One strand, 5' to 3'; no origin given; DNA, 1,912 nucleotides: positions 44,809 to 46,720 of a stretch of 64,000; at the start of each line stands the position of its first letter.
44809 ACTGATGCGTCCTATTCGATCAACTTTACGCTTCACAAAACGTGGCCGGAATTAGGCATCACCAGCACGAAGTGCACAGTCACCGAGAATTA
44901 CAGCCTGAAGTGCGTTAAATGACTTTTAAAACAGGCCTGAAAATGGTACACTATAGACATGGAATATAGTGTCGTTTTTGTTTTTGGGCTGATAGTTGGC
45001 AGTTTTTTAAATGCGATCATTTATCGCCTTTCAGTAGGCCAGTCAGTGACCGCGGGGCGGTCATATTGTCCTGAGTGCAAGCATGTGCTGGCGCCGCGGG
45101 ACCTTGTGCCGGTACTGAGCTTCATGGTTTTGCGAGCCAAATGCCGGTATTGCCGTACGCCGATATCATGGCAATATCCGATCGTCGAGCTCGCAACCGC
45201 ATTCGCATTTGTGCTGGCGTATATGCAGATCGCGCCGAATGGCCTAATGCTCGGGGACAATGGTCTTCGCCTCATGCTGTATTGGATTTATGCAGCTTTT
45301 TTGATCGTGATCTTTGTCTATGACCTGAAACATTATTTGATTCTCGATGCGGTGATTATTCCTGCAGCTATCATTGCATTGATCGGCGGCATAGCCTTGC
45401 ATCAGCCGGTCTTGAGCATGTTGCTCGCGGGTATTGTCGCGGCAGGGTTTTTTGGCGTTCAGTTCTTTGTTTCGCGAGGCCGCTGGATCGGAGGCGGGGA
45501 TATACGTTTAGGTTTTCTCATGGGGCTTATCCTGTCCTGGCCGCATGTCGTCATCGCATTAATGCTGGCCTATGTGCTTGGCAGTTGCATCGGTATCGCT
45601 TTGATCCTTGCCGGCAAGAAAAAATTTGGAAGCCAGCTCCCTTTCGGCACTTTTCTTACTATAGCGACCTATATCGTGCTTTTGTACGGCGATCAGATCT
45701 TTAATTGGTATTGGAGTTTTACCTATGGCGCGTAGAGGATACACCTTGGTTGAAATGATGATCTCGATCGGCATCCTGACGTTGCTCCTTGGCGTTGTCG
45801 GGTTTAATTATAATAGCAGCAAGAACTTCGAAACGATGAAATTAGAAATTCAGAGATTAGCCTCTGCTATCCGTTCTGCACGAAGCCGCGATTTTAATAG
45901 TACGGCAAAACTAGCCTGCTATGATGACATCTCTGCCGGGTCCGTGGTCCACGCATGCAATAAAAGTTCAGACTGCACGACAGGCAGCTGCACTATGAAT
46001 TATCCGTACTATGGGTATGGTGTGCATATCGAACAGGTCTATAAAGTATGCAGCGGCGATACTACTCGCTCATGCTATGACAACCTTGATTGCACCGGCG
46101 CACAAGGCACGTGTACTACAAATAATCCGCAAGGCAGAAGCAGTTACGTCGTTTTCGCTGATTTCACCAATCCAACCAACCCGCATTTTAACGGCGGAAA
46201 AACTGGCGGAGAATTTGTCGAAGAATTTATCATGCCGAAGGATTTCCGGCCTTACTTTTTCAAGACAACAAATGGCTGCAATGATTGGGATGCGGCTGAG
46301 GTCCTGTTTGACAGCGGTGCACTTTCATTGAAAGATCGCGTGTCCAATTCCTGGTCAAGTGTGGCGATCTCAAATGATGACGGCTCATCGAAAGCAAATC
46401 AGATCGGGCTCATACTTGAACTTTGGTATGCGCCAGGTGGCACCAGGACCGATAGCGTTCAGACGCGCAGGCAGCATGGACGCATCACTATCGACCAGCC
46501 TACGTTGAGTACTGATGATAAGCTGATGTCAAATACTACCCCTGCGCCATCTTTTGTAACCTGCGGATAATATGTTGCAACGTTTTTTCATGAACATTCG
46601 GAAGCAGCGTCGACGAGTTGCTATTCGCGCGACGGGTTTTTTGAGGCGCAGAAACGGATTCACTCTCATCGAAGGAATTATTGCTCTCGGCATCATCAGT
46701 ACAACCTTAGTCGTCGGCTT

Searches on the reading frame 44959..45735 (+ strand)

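Call 69: search_protein_families(library=pfam, proteins=[window:44959-45735:+], max_evalue=0.0001)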
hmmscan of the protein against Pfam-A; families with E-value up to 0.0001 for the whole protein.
window:44959-45735:+ (258 aa): 2 families
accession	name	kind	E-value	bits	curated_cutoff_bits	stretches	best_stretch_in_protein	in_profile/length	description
PF06750.18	A24_N_bact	-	3.9e-32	110.6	23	1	8-90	1-83/84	Bacterial Peptidase A24 N-terminal domain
PF01478.23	Peptidase_A24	-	6.5e-11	43.1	26.5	1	109-213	1-104/104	Type IV leader peptidase family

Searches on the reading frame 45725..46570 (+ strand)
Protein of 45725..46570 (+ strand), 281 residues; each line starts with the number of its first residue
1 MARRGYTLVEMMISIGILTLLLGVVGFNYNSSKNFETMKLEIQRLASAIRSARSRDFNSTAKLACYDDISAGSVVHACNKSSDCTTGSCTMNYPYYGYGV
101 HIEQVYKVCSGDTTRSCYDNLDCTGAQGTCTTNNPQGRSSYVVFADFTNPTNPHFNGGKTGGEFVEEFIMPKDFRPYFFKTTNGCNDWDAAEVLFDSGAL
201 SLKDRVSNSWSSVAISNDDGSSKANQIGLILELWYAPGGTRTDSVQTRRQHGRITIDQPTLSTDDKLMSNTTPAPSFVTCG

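Call 69: search_protein_families(library=pfam, proteins=[window:45725-46570:+], max_evalue=0.0001)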
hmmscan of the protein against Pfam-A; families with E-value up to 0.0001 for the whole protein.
window:45725-46570:+ (281 aa): 1 family
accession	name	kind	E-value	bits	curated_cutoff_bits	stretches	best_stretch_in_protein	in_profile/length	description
PF07963.17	N_methyl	-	5.6e-06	26.1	21.2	1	2-25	3-26/27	Prokaryotic N-terminal methylation motif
